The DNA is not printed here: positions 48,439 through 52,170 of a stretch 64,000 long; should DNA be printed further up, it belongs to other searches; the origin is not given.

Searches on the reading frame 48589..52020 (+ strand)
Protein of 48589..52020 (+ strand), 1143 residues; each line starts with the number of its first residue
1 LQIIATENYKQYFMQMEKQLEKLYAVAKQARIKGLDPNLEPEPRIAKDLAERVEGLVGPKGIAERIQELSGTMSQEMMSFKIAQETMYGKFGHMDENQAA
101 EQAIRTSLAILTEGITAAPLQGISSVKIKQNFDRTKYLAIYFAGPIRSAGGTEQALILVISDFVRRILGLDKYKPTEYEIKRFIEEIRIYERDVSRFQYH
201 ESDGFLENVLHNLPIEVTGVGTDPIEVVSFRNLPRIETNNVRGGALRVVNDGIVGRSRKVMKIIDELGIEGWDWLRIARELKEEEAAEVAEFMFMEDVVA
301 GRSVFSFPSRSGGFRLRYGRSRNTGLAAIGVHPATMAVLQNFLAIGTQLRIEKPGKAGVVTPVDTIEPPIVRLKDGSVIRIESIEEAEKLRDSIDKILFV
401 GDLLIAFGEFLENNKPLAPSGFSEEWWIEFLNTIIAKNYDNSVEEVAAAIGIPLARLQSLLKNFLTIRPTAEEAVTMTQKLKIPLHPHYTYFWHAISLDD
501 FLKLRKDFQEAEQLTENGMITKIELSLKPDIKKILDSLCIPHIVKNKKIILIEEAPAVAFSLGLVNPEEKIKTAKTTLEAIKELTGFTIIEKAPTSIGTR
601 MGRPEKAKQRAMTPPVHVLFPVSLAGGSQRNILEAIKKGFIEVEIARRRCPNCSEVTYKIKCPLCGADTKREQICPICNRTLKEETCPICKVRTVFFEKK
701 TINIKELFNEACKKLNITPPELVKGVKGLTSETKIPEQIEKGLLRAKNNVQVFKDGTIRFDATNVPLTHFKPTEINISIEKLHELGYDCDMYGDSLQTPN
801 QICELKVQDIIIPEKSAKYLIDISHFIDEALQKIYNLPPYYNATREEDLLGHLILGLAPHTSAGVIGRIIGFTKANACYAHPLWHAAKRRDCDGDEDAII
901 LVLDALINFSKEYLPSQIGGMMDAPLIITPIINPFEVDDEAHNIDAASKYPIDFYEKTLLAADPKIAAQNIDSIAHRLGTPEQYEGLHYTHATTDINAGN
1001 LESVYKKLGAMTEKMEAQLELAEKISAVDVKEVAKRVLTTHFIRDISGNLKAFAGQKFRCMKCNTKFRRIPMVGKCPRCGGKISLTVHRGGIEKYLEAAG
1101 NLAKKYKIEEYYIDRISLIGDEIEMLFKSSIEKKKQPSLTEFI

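Call 79: search_protein_families(library=pfam, proteins=[window:48589-52020:+], max_evalue=0.00001)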
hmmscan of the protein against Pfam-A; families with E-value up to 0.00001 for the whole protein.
window:48589-52020:+ (1143 aa): 3 families
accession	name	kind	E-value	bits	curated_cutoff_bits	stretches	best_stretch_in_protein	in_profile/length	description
PF24846.1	PolC_DP2_cat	-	2.3e-137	457.3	24.3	1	721-1014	6-299/299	DNA polymerase II large subunit DP2, catalytic domain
PF24844.1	PolC_DP2_central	-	9.2e-133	443.2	24.3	1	287-683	7-371/372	DNA polymerase II large subunit DP2, central domain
PF03833.19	PolC_DP2_N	-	5.8e-107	357.3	24.3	1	11-276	1-266/271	DNA polymerase II large subunit DP2, N-terminal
